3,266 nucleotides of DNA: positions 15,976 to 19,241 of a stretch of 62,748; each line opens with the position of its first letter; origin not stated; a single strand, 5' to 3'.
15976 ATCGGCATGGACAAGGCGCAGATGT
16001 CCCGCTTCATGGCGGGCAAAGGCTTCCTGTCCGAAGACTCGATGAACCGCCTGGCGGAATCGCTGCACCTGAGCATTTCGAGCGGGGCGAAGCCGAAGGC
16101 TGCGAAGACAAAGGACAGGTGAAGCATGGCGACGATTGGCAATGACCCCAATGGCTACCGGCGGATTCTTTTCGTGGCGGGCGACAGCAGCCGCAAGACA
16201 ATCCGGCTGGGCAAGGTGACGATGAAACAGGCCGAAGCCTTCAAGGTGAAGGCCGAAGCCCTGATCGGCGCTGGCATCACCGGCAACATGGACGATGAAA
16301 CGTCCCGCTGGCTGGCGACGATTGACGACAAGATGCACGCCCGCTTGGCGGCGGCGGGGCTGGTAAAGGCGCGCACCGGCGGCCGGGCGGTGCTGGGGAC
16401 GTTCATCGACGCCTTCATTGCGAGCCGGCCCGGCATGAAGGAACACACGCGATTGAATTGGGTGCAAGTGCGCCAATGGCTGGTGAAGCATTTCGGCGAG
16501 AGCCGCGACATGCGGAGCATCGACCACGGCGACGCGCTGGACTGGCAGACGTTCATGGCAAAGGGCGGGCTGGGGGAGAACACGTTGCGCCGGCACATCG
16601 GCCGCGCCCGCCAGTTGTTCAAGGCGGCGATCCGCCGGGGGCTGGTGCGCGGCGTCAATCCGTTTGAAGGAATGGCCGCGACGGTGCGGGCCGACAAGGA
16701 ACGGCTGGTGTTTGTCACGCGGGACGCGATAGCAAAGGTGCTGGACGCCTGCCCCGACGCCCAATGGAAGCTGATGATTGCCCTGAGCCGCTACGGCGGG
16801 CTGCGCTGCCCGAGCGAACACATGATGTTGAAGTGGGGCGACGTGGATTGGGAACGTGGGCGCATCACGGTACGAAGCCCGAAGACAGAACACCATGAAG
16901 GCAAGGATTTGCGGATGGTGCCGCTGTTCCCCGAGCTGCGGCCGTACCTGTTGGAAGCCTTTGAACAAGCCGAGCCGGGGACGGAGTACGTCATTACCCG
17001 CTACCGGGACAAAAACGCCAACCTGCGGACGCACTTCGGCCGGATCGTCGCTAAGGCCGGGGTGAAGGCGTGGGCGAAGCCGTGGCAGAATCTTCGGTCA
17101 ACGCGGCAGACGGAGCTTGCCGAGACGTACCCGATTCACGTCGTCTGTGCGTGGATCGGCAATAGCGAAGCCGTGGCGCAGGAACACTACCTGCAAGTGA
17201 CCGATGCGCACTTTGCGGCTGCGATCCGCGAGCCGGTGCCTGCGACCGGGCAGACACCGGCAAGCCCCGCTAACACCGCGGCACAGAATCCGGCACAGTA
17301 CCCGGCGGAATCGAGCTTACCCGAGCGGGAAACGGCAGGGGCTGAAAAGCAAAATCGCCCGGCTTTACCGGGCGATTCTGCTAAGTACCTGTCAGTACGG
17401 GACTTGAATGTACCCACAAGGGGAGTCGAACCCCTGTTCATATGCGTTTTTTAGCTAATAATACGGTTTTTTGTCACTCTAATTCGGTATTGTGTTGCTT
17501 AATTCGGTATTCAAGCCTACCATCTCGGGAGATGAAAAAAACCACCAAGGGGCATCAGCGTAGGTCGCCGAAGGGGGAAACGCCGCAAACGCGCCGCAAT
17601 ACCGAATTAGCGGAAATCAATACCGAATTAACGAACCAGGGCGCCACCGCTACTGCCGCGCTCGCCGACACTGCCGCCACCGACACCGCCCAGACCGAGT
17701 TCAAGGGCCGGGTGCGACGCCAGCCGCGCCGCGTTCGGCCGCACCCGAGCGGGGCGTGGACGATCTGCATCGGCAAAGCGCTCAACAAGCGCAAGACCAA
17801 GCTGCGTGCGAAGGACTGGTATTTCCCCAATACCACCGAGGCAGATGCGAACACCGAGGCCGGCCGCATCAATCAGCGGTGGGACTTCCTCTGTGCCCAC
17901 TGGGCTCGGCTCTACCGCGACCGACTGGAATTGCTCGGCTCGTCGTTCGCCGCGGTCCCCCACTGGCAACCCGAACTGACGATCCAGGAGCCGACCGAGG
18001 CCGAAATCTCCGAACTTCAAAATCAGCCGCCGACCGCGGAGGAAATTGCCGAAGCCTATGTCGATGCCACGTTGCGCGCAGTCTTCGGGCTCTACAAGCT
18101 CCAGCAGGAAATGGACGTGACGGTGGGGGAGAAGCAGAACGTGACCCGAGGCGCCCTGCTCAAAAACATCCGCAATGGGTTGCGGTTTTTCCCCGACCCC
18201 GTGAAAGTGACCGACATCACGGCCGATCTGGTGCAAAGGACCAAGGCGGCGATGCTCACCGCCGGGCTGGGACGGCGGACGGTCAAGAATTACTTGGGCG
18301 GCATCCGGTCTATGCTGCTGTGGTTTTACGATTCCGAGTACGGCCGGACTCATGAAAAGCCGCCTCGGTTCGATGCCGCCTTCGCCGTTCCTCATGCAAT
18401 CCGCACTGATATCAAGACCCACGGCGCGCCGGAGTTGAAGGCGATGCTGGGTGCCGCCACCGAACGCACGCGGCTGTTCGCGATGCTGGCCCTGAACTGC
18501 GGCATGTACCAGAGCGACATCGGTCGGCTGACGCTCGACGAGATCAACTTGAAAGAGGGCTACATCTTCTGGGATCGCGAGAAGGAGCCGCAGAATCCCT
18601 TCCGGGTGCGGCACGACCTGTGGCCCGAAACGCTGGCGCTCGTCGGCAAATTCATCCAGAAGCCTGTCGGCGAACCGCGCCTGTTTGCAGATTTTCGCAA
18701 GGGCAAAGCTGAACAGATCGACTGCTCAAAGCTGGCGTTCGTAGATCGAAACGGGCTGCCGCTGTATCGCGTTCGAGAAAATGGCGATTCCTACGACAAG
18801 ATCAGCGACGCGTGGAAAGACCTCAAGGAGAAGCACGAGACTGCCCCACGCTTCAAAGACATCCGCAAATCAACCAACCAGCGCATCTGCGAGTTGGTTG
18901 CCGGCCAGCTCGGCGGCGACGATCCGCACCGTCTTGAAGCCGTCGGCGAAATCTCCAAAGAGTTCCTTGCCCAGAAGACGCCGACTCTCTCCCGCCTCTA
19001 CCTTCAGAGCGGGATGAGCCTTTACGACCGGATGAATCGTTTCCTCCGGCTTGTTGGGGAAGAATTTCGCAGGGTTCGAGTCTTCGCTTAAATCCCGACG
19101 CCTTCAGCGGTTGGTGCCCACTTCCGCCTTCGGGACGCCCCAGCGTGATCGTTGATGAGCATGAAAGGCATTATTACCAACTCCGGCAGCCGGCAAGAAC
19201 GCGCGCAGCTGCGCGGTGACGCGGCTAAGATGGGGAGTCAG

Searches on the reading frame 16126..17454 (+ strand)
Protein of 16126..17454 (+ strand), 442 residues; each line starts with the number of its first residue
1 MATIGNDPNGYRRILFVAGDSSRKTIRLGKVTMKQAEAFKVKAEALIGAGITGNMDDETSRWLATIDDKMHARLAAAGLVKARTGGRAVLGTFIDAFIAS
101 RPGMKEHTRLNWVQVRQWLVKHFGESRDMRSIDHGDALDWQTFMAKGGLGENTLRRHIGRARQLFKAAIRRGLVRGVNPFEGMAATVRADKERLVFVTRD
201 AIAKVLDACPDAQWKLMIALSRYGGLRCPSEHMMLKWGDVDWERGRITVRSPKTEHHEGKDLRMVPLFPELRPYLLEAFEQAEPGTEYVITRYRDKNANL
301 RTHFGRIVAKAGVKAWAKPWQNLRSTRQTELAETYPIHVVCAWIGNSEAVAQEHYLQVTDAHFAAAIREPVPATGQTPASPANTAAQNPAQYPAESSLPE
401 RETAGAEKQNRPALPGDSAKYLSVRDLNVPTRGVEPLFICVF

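Call 62: search_protein_families(library=pfam, proteins=[window:16126-17454:+], max_evalue=0.001)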
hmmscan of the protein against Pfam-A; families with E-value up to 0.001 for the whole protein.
window:16126-17454:+ (442 aa): 2 families
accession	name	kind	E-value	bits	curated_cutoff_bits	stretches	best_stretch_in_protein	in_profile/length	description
PF00589.27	Phage_integrase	-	6.4e-09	36.3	27.1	1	197-361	3-171/172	Phage integrase family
PF13102.12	Phage_int_SAM_5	-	0.00028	21.6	22.3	1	92-175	4-89/98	Phage integrase SAM-like domain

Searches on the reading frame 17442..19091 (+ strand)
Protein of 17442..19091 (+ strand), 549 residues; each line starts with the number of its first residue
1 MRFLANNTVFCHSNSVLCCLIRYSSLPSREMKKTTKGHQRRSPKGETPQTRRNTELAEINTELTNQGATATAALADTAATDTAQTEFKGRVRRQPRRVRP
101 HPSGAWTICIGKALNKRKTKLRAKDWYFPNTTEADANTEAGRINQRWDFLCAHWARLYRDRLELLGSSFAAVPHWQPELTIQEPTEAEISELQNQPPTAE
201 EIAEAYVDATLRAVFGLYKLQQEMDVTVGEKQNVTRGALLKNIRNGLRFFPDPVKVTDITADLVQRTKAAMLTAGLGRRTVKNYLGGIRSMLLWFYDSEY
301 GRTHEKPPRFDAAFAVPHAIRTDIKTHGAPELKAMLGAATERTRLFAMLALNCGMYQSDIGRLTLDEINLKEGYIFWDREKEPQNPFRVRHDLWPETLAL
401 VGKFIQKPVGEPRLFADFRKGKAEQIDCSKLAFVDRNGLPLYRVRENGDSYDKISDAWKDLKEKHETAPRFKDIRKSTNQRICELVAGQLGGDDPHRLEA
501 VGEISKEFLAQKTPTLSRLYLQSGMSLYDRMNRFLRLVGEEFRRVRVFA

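Call 62: search_protein_families(library=pfam, proteins=[window:17442-19091:+], max_evalue=0.001)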
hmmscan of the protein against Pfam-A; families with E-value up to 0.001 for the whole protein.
window:17442-19091:+ (549 aa): 1 family
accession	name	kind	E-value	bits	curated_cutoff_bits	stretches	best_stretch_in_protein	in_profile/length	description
PF00589.27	Phage_integrase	-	0.00072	19.8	27.1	0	331-382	7-63/172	Phage integrase family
